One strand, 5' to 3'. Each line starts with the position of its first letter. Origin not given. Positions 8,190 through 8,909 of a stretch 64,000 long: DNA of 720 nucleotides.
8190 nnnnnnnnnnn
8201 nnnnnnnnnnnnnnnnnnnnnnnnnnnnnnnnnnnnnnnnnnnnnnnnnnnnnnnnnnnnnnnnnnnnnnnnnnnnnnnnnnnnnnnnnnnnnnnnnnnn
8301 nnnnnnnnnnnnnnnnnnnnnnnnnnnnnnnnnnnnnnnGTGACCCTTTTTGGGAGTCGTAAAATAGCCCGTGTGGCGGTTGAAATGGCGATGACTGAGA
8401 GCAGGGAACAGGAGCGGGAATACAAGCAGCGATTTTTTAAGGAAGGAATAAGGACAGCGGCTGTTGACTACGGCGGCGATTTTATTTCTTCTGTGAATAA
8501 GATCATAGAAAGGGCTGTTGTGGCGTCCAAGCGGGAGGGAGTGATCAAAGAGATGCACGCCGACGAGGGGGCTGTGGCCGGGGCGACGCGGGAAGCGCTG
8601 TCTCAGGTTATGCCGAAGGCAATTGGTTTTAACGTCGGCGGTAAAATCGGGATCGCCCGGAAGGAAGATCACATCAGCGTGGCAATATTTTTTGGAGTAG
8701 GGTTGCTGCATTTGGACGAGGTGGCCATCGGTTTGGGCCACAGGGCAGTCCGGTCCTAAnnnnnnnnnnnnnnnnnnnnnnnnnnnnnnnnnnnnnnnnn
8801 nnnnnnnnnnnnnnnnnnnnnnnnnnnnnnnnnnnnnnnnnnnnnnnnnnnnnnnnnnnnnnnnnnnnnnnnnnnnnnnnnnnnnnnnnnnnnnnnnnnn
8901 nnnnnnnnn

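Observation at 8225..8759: HutP-family NAG-repeat RNA-binding protein at the head of the aromatic amino-acid supraoperon, with no hut genes nearby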

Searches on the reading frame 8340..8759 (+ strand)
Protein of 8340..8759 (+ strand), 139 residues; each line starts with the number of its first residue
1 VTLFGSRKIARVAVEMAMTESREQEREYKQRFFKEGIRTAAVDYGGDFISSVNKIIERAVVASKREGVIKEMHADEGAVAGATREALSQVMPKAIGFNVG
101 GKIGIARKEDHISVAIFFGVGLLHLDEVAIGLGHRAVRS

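Call 3: search_protein_families(library=pfam, proteins=[window:8340-8759:+], max_evalue=0.01)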
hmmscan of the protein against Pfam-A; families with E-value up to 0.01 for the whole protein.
window:8340-8759:+ (139 aa): 1 family
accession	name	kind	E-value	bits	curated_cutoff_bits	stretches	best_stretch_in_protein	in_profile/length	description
PF09021.16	HutP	-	1.1e-52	178.1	25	1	9-135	1-128/128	HutP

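Call 4: search_protein_families(library=ncbifam, proteins=[window:8340-8759:+], max_evalue=0.01)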
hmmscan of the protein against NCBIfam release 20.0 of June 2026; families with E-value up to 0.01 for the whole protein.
window:8340-8759:+ (139 aa): 1 family
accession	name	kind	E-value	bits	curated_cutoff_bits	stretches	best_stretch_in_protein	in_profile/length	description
NF010470.0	PRK13895.1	subfamily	0.0019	17.9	139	1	18-94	37-111/144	conjugal transfer protein TraM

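Call 8: find_homologous_proteins(query=window:8340-8759:+)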
Query window:8340-8759:+ (139 aa): 5806 proteins with E <= 0.001 among 5820 candidates; the best 120 are listed.
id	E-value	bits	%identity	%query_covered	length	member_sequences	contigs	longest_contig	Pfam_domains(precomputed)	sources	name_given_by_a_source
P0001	1.5e-80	285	100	100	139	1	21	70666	PF09021.17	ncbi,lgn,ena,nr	ncbi:MAG: HutP family protein [Desulfotomaculaceae bacterium]|nr:HutP family protein [Desulfotomacul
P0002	4.8e-80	284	99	100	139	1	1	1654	PF09021.17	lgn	-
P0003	1.0e-76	273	95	100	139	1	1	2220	PF09021.17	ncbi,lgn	-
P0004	2.9e-76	271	94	100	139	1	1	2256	PF09021.17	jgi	-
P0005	4.3e-76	271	94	100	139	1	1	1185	PF09021.17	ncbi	-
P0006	1.5e-75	269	91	100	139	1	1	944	PF09021.17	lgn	-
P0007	5.1e-75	267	89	100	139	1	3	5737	PF09021.17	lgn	-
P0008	1.2e-74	266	91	100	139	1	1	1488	PF09021.17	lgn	-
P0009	2.3e-74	265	91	100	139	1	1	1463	PF09021.17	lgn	-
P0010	2.8e-74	265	91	100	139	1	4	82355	PF09021.17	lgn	-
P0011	4.3e-74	264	89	100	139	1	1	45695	PF09021.17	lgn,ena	-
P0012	5.7e-74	264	91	100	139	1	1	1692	PF09021.17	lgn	-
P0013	6.2e-74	264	90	100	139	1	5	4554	PF09021.17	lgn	-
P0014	7.4e-74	264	90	100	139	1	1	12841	PF09021.17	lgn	-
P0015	7.7e-74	264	90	100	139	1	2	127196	PF09021.17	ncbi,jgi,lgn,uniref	ncbi:HutP family protein [Pelotomaculum propionicicum]|jgi:hypothetical protein|uniref:HutP family p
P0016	1.0e-73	263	89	100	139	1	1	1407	PF09021.17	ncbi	-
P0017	1.0e-73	263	90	100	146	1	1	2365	PF09021.17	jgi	jgi:hypothetical protein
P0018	1.1e-73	263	89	100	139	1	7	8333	PF09021.17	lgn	-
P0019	1.5e-73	263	88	100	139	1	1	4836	PF09021.17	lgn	-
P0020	2.4e-73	262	89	100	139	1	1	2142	PF09021.17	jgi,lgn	jgi:hypothetical protein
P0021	2.5e-73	262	89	100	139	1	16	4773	PF09021.17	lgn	-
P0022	4.2e-73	261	87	100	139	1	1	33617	PF09021.17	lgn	-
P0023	5.0e-73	261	90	100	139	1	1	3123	PF09021.17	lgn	-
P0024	5.0e-73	261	88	99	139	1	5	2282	PF09021.17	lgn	-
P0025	5.1e-73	261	88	100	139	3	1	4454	PF09021.17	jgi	-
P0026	5.1e-73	261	89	100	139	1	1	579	PF09021.17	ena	-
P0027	1.0e-72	260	89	100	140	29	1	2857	PF09021.17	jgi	-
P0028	1.0e-72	260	88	100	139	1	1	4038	PF09021.17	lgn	-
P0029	1.1e-72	260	87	100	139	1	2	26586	PF09021.17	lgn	-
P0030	2.1e-72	259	88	100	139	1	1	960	PF09021.17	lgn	-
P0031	2.3e-72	259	86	100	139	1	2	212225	PF09021.17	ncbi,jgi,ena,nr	ncbi:MAG TPA: HutP family protein [Bacillota bacterium]|nr:HutP family protein [Bacillota bacterium]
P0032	3.8e-72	258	88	100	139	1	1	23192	PF09021.17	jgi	-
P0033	4.0e-72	258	87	100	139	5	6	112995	PF09021.17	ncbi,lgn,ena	-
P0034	4.6e-72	258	88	100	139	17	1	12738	PF09021.17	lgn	-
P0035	7.7e-72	257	86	100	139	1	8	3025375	PF09021.17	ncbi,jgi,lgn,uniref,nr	ncbi:MAG: hut operon positive regulator HutP [Pelotomaculum sp.]|uniref:Hut operon positive regulato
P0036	7.9e-72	257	86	100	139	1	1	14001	PF09021.17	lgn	-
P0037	9.0e-72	257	88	100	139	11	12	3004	PF09021.17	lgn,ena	-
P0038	1.5e-71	256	86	100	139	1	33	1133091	PF09021.17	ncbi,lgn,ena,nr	ncbi:MAG TPA: HutP family protein [Bacillota bacterium]|nr:HutP family protein [Peptococcaceae bacte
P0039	1.6e-71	256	87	100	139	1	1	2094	PF09021.17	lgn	-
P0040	2.0e-71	256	88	98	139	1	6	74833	PF09021.17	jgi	-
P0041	3.2e-71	255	86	100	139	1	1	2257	PF09021.17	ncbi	-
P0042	5.2e-71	254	87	100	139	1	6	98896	PF09021.17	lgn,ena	-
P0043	6.8e-71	254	86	100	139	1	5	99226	PF09021.17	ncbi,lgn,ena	-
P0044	9.1e-71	254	85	100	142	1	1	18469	PF09021.17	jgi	jgi:hypothetical protein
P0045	9.1e-71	254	86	100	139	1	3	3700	PF09021.17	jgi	-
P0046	9.4e-71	254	86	100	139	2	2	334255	PF09021.17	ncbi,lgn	-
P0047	1.1e-70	253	85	100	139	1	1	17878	PF09021.17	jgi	jgi:hypothetical protein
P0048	1.3e-70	253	86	100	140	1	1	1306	PF09021.17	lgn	-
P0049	1.7e-70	253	86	100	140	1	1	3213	PF09021.17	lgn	-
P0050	1.9e-70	253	85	100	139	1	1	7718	PF09021.17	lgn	-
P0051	2.3e-70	252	86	100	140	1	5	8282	PF09021.17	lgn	-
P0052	2.3e-70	252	88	100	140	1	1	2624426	PF09021.17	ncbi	ncbi:MAG: HutP family protein [Candidatus Syntrophopropionicum ammoniitolerans]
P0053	2.4e-70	252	86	100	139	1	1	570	PF09021.17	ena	-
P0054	4.6e-70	251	84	100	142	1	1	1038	PF09021.17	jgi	jgi:hypothetical protein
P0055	4.7e-70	251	86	100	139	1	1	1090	PF09021.17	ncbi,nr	ncbi:MAG: HutP [Firmicutes bacterium ADurb.Bin456]|nr:MAG: HutP [Firmicutes bacterium ADurb.Bin456]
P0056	5.2e-70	251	84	100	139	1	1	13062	PF09021.17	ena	-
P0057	6.7e-70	251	86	100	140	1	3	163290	PF09021.17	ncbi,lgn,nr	ncbi:MAG: HutP family protein [Bacillota bacterium]|nr:HutP family protein [Bacillota bacterium]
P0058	7.5e-70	251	84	100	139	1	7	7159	PF09021.17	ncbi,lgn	ncbi:MAG: HutP family protein [Eubacteriales bacterium]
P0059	9.2e-70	250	85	100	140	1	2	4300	PF09021.17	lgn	-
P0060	1.1e-69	250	85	100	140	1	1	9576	PF09021.17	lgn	-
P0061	1.2e-69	250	83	100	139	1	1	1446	PF09021.17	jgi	-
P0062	1.4e-69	250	86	100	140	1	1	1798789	PF09021.17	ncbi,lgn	ncbi:HutP family protein [Desulfotomaculum varum]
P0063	1.7e-69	250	85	99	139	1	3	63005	PF09021.17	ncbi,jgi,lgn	-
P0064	2.0e-69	249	87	98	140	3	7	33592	PF09021.17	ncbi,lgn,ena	-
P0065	2.1e-69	249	86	100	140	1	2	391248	PF09021.17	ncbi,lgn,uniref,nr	ncbi:HutP family protein [Desulforamulus hydrothermalis]|uniref:Hut operon positive regulatory prote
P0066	2.5e-69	249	87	98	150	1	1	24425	PF09021.17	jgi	jgi:hypothetical protein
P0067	2.5e-69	249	85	100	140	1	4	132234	PF09021.17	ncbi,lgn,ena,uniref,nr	ncbi:HutP family protein [Desulforamulus aeronauticus]|uniref:Hut operon positive regulatory protein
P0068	4.1e-69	248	84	100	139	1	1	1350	PF09021.17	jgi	-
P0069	4.1e-69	248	86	100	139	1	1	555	PF09021.17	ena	-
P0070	4.4e-69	248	86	100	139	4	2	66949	PF09021.17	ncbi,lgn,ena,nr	ncbi:MAG: HutP family protein [Desulfotomaculaceae bacterium]|nr:HutP family protein [Desulfotomacul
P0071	5.0e-69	248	83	99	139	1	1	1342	PF09021.17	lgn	-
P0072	6.3e-69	248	83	100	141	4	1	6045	PF09021.17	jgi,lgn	-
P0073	8.4e-69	247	86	98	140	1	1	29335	PF09021.17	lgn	-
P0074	9.1e-69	247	83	100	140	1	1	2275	PF09021.17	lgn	-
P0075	9.9e-69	247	83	100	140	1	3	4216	PF09021.17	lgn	-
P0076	1.2e-68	247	83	100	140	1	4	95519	PF09021.17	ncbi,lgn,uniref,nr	ncbi:HutP family protein [Desulforamulus putei]|uniref:Hut operon positive regulatory protein n=1 Ta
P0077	1.2e-68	247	85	100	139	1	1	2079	PF09021.17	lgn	-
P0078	1.3e-68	247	85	99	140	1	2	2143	PF09021.17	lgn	-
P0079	1.3e-68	247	83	100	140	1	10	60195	PF09021.17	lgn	-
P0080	1.4e-68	247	83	100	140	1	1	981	PF09021.17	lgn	-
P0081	1.6e-68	246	83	100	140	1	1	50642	PF09021.17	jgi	-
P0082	1.6e-68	246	84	100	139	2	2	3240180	PF09021.17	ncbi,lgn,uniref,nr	ncbi:HutP family protein [Desulforamulus ferrireducens]|uniref:Hut operon positive regulatory protei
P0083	1.7e-68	246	83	100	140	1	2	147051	PF09021.17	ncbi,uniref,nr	ncbi:HutP family protein [Desulforamulus aquiferis]|uniref:Hut operon positive regulatory protein n=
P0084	1.8e-68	246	84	99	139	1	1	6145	PF09021.17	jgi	-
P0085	1.9e-68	246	84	100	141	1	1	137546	PF09021.17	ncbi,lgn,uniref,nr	ncbi:HutP family protein [Pelotomaculum isophthalicicum JI]|uniref:Hut operon positive regulatory pr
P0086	3.0e-68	246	81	100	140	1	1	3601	PF09021.17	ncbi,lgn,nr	ncbi:MAG: HutP family protein [Firmicutes bacterium]|nr:HutP family protein [Bacillota bacterium]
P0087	3.5e-68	245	81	100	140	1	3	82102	PF09021.17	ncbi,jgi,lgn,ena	ncbi:MAG: HutP family protein [Desulfotomaculales bacterium]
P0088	4.4e-68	245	81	100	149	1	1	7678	PF09021.17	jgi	jgi:hypothetical protein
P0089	5.4e-68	245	82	99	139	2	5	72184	PF09021.17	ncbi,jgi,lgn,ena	-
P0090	5.5e-68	245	84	100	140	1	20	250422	PF09021.17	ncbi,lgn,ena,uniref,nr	ncbi:HutP family protein [Desulforamulus profundi]|uniref:Hut operon positive regulatory protein n=1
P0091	6.8e-68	244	83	100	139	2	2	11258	PF09021.17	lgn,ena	-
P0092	7.5e-68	244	83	100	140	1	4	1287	PF09021.17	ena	-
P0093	8.4e-68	244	83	100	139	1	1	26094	PF09021.17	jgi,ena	-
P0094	1.2e-67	244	83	100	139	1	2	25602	PF09021.17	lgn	-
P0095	1.5e-67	243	83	100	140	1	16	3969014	PF09021.17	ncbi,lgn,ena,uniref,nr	ncbi:HutP family protein [Desulforamulus ruminis]|uniref:Hut operon positive regulatory protein n=1 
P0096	1.5e-67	243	81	100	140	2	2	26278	PF09021.17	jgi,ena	jgi:hypothetical protein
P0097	1.5e-67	243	83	100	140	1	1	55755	PF09021.17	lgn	-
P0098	1.6e-67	243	84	100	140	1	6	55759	PF09021.17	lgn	-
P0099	2.1e-67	243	83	100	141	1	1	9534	PF09021.17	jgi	-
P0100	2.2e-67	243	84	99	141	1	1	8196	PF09021.17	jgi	jgi:hypothetical protein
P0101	2.6e-67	242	82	100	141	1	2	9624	PF09021.17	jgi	-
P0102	4.9e-67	242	82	100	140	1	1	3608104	PF09021.17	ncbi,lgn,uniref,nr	ncbi:conserved hypothetical protein [Desulforamulus reducens MI-1]|uniref:Hut operon positive regula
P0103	5.2e-67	242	83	100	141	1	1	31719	PF09021.17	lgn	-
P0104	1.0e-66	241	82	100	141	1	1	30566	PF09021.17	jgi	-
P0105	1.4e-66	240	83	100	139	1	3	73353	PF09021.17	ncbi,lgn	-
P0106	1.4e-66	240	82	99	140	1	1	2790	PF09021.17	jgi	-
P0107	1.4e-66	240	81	100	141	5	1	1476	PF09021.17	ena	-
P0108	1.7e-66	240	86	98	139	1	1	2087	PF09021.17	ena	-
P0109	2.5e-66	239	81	99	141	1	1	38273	PF09021.17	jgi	-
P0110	2.6e-66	239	81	100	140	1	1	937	PF09021.17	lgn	-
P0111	3.8e-66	239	81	100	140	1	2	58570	PF09021.17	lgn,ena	-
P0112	3.8e-66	239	81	100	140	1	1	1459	PF09021.17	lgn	-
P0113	4.7e-66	238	92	89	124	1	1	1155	PF09021.17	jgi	-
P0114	5.2e-66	238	81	100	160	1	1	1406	PF09021.17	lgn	-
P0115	5.2e-66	238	82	96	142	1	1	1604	PF09021.17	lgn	-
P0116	6.0e-66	238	81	100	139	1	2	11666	PF09021.17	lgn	-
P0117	8.5e-66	238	80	99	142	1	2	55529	PF09021.17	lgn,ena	-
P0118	1.0e-65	237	81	100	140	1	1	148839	PF09021.17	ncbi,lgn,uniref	ncbi:HutP family protein [Desulfotomaculum sp. 1211_IL3151]|uniref:HutP family protein n=1 Tax=Desul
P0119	1.1e-65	237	81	100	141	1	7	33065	PF09021.17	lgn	-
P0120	1.3e-65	237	81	100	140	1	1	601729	PF09021.17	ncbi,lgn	ncbi:HutP family protein [Desulfotomaculum defluvii]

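Call 11: find_encoding_contigs(protein=P0035, flank=10000, max_places=3)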
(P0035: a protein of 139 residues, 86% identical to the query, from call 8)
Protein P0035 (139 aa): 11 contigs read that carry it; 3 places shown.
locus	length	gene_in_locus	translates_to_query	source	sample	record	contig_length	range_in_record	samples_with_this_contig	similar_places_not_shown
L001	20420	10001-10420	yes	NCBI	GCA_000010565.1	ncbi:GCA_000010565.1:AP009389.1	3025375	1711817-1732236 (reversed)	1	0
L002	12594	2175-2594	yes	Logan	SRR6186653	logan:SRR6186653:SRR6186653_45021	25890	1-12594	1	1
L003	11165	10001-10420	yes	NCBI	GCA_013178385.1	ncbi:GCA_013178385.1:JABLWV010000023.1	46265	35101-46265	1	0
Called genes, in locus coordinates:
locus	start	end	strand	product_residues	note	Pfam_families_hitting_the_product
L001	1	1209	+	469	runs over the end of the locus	PF04293:SpoVR, PF24755:SpoVR_C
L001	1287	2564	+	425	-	PF00890:FAD_binding_2 (faint), PF01134:GIDA, PF01266:DAO (faint), PF04820:Trp_halogenase (faint), PF07992:Pyr_redox_2 (faint), PF12831:FAD_oxidored, PF01134:GIDA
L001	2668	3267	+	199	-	PF07670:Gate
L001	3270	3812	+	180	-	PF07670:Gate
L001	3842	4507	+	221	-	PF02384:N6_Mtase, PF00270:DEAD (weak)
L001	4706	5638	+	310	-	-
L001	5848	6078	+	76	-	-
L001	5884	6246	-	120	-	-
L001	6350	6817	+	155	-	PF01850:PIN (weak)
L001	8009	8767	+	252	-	PF01479:S4, PF00849:PseudoU_synth_2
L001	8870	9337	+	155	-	-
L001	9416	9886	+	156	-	-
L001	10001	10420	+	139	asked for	PF09021:HutP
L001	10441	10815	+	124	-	PF07736:CM_1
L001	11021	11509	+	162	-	PF09335:VTT_dom (weak)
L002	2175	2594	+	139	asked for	PF09021:HutP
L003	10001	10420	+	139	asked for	PF09021:HutP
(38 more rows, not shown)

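Call 12: find_encoding_contigs(protein=P0102, flank=10000, max_places=1)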
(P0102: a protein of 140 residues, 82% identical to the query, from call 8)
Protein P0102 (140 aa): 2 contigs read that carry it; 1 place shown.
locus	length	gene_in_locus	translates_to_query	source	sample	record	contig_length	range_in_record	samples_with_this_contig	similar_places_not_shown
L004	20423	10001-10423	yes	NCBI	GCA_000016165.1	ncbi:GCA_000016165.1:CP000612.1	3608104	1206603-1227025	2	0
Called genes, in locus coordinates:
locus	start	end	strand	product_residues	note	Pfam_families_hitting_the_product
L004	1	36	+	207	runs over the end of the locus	PF02163:Peptidase_M50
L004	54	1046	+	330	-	PF00579:tRNA-synt_1b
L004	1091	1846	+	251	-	PF02616:SMC_ScpA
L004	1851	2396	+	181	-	PF04079:SMC_ScpB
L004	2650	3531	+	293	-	PF10648:Gmad2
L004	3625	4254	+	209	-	PF11167:DUF2953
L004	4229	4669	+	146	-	PF09579:Spore_YtfJ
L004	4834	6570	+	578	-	PF26965:MimR_N, PF00989:PAS (weak), PF08448:PAS_4, PF13426:PAS_9, PF00512:HisKA, PF02518:HATPase_c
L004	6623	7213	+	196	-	PF07670:Gate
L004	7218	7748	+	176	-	PF07670:Gate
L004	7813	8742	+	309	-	PF01479:S4, PF00849:PseudoU_synth_2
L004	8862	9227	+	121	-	-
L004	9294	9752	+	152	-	-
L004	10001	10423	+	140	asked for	PF09021:HutP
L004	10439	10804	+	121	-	PF07736:CM_1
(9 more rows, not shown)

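Call 13: find_encoding_contigs(protein=P0095, flank=10000, max_places=1)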
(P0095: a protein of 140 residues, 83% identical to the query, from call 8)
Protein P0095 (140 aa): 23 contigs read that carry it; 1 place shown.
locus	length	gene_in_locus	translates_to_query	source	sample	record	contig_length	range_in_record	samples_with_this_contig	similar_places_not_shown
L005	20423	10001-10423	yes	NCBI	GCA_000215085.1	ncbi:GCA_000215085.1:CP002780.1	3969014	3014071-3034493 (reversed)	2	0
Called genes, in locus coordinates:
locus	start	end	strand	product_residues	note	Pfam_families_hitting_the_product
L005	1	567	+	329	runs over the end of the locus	PF00579:tRNA-synt_1b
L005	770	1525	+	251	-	PF02616:SMC_ScpA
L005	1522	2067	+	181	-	PF04079:SMC_ScpB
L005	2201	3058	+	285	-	PF10648:Gmad2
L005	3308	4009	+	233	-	PF11167:DUF2953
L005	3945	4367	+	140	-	PF09579:Spore_YtfJ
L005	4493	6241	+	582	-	PF00989:PAS (faint), PF01590:GAF (weak), PF26965:MimR_N (faint), PF08448:PAS_4 (weak), PF13426:PAS_9, PF00512:HisKA, PF02518:HATPase_c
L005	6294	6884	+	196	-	PF07670:Gate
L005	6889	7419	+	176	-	PF07670:Gate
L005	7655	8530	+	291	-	PF01479:S4, PF00849:PseudoU_synth_2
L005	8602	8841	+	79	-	-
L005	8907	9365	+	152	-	-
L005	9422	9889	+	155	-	-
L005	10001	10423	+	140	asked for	PF09021:HutP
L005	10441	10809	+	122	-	PF07736:CM_1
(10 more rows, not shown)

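Call 14: search_protein_representatives(protein=window:8340-8759:+)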
Query: 139 residues. Proteins with E-value up to 0.001 (for the whole library): 266; up to 1e-10: 147; up to 1e-30: 16. The best 150 are listed.
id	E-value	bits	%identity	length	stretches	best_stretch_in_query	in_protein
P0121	2.8e-46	172.9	67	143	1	6-137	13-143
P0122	3.2e-45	169.5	76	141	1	2-105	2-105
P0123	1.7e-40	154.2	55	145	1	8-137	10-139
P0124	6.0e-40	152.4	54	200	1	6-137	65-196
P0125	1.4e-35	138.3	72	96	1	43-137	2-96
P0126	2.2e-35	137.7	47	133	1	7-136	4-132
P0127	5.3e-35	136.5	65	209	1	33-137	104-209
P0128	1.2e-34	135.3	78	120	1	56-137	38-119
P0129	2.0e-34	134.6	56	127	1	2-137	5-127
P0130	1.7e-33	131.6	46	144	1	9-137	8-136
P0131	1.8e-33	131.5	64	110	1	5-110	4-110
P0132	5.6e-33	129.9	48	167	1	6-138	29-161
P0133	1.7e-32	128.4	44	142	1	7-137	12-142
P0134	7.0e-32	126.4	61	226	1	36-137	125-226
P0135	8.9e-32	126.0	43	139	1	6-137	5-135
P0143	4.2e-29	117.4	62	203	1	4-101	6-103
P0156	3.3e-26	108.1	56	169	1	29-137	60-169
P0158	8.5e-26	106.7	56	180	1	4-97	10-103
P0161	3.4e-24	101.5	41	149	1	4-137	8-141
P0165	6.6e-23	97.4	49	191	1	4-107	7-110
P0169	1.1e-21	93.5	38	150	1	9-138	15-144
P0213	2.4e-16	76.2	55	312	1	56-137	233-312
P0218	9.5e-16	74.3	48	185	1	29-105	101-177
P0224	1.4e-14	70.5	40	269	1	6-135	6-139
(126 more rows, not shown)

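Call 16: search_solved_structures(query=A1, max_evalue=1, show_alignments=2)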
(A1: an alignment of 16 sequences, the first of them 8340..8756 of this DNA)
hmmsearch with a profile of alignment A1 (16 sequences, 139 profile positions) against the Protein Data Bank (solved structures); distinct sequences matched with E-value up to 1: 6.
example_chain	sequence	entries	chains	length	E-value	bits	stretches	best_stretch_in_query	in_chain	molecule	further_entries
1vea_A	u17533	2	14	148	2.7e-29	105.3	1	1-135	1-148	Hut operon positive regulatory protein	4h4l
1wmq_A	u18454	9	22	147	7.2e-29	103.9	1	3-135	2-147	Hut operon positive regulatory protein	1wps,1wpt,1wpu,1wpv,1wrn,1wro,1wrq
4ok9_A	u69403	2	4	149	2.9e-18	69.6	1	3-135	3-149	Hut operon positive regulatory protein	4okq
3x2z_A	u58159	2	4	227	0.65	13.4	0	31-69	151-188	UPF0173 metal-dependent hydrolase TM_1162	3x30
3x2x_A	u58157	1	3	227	0.65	13.4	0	31-69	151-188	UPF0173 metal-dependent hydrolase TM_1162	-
3x2y_A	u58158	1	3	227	0.65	13.4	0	31-69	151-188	UPF0173 metal-dependent hydrolase TM_1162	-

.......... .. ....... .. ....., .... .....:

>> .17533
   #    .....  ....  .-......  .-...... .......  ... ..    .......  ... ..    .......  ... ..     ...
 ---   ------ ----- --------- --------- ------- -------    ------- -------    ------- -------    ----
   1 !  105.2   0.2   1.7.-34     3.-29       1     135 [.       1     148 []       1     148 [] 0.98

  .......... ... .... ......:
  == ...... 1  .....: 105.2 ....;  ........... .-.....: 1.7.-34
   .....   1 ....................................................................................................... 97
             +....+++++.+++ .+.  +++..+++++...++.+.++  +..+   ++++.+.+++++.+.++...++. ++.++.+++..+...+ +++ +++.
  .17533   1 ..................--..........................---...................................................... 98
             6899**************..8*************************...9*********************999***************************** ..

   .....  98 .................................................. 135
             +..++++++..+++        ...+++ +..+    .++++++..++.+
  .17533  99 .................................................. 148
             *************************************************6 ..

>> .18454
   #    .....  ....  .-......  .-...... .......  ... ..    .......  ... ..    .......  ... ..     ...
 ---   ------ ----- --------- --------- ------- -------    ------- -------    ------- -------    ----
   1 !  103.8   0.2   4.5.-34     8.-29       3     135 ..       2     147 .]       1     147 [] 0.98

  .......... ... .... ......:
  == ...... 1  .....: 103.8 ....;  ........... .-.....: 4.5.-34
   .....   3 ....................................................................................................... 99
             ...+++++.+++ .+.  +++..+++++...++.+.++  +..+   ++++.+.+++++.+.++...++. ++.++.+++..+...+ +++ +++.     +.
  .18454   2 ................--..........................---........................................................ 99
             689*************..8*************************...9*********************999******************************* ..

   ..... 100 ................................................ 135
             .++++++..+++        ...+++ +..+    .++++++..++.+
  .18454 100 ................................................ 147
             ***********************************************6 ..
